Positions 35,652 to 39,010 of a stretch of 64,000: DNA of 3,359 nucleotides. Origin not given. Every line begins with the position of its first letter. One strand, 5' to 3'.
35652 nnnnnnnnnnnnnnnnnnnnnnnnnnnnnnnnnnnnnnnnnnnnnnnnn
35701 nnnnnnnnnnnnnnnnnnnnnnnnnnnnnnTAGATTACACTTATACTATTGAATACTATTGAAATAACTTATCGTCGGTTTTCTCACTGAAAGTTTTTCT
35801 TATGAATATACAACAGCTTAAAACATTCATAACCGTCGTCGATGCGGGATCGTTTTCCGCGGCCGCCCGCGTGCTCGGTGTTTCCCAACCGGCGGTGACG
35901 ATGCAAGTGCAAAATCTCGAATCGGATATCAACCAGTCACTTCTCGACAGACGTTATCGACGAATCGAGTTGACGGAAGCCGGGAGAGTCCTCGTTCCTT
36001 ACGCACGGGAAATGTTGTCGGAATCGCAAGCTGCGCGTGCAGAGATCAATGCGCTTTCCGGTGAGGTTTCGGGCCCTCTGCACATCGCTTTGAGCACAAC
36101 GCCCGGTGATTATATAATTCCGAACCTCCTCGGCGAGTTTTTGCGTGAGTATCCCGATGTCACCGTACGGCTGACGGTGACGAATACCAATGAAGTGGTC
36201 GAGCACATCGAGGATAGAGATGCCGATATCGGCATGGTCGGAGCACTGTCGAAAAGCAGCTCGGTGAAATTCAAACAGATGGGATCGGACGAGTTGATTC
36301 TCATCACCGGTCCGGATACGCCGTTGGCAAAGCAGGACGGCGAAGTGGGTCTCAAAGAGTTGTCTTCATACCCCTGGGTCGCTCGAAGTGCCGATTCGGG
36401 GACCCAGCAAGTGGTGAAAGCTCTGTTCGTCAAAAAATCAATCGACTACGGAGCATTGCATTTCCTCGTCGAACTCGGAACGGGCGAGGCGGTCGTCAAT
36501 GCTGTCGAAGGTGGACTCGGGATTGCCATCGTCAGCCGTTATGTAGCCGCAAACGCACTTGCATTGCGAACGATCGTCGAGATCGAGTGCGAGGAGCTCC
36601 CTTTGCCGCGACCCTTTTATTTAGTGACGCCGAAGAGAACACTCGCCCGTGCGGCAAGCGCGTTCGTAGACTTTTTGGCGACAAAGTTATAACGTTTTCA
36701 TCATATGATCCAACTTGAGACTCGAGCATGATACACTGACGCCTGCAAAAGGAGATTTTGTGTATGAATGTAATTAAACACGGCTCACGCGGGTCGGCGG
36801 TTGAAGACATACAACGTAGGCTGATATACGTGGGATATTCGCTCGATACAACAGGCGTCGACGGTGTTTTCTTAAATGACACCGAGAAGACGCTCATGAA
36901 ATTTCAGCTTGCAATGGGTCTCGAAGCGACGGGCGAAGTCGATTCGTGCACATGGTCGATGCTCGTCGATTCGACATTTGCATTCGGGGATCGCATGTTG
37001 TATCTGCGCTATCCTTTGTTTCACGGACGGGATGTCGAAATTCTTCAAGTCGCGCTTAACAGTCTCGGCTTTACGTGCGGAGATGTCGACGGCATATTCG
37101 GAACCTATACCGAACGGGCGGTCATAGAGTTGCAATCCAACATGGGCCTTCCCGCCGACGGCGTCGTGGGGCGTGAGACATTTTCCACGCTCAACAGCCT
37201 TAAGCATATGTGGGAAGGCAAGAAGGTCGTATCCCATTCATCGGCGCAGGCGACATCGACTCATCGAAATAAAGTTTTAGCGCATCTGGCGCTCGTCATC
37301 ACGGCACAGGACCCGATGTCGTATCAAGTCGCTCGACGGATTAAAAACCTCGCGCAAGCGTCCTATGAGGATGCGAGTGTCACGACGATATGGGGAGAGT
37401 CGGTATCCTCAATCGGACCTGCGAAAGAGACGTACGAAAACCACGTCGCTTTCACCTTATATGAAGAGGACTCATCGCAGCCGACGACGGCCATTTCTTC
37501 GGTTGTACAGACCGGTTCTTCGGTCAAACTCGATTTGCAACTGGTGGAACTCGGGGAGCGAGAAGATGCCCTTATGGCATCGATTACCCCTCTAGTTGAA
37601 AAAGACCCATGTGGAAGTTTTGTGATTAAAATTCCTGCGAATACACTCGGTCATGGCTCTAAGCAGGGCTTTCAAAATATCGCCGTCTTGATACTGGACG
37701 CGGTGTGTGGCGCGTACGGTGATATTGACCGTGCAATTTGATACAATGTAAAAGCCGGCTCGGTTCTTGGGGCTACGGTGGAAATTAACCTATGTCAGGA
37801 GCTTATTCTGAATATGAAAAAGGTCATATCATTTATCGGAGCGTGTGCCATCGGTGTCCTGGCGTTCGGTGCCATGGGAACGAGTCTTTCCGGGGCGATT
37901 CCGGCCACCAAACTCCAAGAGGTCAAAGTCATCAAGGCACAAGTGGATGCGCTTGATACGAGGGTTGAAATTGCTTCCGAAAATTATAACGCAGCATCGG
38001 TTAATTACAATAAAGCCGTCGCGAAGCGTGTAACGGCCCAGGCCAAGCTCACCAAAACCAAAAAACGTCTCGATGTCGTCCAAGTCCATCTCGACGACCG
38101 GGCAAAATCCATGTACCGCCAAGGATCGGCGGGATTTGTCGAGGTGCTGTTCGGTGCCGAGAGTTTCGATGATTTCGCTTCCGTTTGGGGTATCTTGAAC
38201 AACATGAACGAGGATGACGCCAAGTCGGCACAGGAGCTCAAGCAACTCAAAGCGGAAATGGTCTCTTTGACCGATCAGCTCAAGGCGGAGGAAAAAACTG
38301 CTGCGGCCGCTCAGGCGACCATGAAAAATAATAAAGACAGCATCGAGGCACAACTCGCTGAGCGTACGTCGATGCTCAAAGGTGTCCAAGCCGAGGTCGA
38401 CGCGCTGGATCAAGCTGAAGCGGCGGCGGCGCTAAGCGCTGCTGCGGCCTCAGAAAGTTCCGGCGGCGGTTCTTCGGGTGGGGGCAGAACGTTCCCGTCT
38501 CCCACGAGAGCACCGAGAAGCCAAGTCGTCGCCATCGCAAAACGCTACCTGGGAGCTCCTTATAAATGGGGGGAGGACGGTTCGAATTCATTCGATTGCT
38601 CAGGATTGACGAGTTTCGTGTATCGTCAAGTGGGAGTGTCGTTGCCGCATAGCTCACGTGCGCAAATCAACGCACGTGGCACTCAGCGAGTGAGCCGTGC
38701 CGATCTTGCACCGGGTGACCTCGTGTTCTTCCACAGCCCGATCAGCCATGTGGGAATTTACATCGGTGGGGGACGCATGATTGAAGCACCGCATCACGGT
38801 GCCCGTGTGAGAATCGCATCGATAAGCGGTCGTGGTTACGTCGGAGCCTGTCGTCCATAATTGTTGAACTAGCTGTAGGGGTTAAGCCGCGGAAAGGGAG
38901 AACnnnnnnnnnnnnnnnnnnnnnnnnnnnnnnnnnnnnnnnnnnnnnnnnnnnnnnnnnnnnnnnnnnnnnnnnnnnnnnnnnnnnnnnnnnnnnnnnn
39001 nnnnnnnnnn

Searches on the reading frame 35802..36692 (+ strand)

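Call 3: search_protein_families(library=pfam, proteins=[window:35802-36692:+], max_evalue=0.01)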
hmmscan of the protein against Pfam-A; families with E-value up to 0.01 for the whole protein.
window:35802-36692:+ (296 aa): 4 families
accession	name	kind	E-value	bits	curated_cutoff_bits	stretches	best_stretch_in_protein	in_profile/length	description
PF03466.25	LysR_substrate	-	7.3e-45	153.4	28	1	87-294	2-206/209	LysR substrate binding domain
PF00126.33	HTH_1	-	7.7e-22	77.4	26.6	1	3-62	1-60/60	Bacterial regulatory helix-turn-helix protein, lysR family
PF12849.12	PBP_like_2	-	5.7e-05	23.4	27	1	87-293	6-264/267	PBP superfamily domain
PF12727.12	PBP_like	-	0.004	16.8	27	0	180-282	82-181/193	PBP superfamily domain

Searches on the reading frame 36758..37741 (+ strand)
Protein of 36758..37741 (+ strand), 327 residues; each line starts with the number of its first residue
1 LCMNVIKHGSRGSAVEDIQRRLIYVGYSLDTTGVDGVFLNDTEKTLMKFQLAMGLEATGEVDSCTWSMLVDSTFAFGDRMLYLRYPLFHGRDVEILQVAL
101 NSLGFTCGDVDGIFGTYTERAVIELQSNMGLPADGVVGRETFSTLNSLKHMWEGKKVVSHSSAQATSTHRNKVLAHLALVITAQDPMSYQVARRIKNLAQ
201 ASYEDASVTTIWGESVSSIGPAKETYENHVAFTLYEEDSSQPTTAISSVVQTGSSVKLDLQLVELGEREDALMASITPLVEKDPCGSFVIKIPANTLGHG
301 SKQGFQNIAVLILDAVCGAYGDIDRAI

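Call 3: search_protein_families(library=pfam, proteins=[window:36758-37741:+], max_evalue=0.01)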
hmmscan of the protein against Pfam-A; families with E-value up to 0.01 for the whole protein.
window:36758-37741:+ (327 aa): 1 family
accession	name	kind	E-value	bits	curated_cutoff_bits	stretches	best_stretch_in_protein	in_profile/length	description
PF01471.23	PG_binding_1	-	5.5e-33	113.4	23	2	90-145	2-57/57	Putative peptidoglycan binding domain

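Call 62: search_protein_families(library=ncbifam, proteins=[window:36758-37741:+], max_evalue=0.01)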
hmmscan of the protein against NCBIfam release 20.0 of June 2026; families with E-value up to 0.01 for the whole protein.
window:36758-37741:+ (327 aa): 7 families
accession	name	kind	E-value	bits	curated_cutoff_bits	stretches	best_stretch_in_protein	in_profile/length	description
TIGR02869.1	spore_SleB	equivalog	2.9e-26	92.6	236.5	2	89-192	12-110/201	spore cortex-lytic enzyme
NF052335.1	PdgHdaseHSB129560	equivalog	1.5e-20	73.7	500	2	6-145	200-328/330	peptidoglycan hydrolase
NF052336.1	PdgHdaseHSB100310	equivalog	2.4e-14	53.4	500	1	7-145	186-313/316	peptidoglycan hydrolase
NF052377.1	lmo1851_S41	exception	1.5e-11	43.6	725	2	91-149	391-450/468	lmo1851 family serine protease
TIGR03979.1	His_Ser_Rich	equivalog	1e-06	28.9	121.65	1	96-148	137-186/190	His-Xaa-Ser repeat protein HxsA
NF004786.0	PRK06132.1-3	equivalog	1.6e-05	23.9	329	1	93-135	223-265/418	hypothetical protein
NF038080.1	PG_bind_siph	domain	0.0044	17.3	55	0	5-70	6-75/76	peptidoglycan-binding protein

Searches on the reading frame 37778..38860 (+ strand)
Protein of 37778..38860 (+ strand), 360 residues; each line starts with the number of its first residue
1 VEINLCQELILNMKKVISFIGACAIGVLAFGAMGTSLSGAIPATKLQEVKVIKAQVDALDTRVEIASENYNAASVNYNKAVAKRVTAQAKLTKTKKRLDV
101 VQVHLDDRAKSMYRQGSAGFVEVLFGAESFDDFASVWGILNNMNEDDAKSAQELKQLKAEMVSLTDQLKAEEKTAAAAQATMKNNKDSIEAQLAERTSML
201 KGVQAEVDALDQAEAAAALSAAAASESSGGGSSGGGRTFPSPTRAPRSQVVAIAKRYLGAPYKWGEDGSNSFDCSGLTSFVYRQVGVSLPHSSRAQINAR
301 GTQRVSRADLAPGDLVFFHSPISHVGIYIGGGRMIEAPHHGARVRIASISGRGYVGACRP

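Call 3: search_protein_families(library=pfam, proteins=[window:37778-38860:+], max_evalue=0.01)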
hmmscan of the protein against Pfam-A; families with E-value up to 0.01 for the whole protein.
window:37778-38860:+ (360 aa): 3 families
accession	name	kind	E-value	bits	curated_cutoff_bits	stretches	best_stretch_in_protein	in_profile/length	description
PF00877.26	NLPC_P60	-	2.2e-25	89.1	23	1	259-353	1-95/105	NlpC/P60 family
PF24568.1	CC_PcsB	-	2.4e-07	30.9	27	1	93-160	3-71/75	Peptidoglycan hydrolase PcsB, coiled-coil domain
PF05708.18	Peptidase_C92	-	0.0046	17.5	27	0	243-291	77-127/166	Permuted papain-like amidase enzyme, YaeF/YiiX, C92 family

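Call 62: search_protein_families(library=ncbifam, proteins=[window:37778-38860:+], max_evalue=0.01)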
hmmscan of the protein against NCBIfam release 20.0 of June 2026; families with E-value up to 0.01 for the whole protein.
window:37778-38860:+ (360 aa): 11 families
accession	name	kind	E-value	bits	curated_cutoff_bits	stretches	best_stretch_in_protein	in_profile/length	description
NF038345.1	wall_hydro_RipC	exception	2.7e-35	122.5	425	1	54-350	37-352/362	peptidoglycan hydrolase RipC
NF046048.1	NlpC_P60_DIP1281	equivalog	1.9e-28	99.6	517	2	272-348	498-573/587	DIP1281 family NlpC/P60 protein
NF010495.0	PRK13914.1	equivalog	1.4e-26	93.5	647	1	241-354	360-471/481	invasion associated endopeptidase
NF040678.1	EntFM_CwpFM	equivalog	1.6e-15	57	720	1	241-351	306-417/430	enterotoxin EntFM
NF033741.1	NlpC_p60_RipA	exception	3e-15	56.2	625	1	269-353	361-446/457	NlpC/P60 family peptidoglycan endopeptidase RipA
NF033742.1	NlpC_p60_RipB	exception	6.9e-14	52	335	1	269-353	112-195/206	NlpC/P60 family peptidoglycan endopeptidase RipB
NF033743.1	NlpC_inact_RipD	exception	6.9e-12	45.2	215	1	228-344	52-164/181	NlpC/P60 family peptidoglycan-binding protein RipD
NF008096.1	PRK10838.1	equivalog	7.4e-11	42.2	186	1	250-339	71-161/189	bifunctional murein DD-endopeptidase/murein LD-carboxypeptidase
TIGR02168.1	SMC_prok_B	equivalog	0.0047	14.7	567.35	1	47-222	295-473/1181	chromosome segregation protein SMC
NF008552.0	PRK11479.1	equivalog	0.0049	16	279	0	316-348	85-115/274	YaeF family permuted papain-like enzyme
NF052326.1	anti_RE_DarA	equivalog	0.0065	15.1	350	1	135-215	188-268/654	antirestriction phage head protein DarA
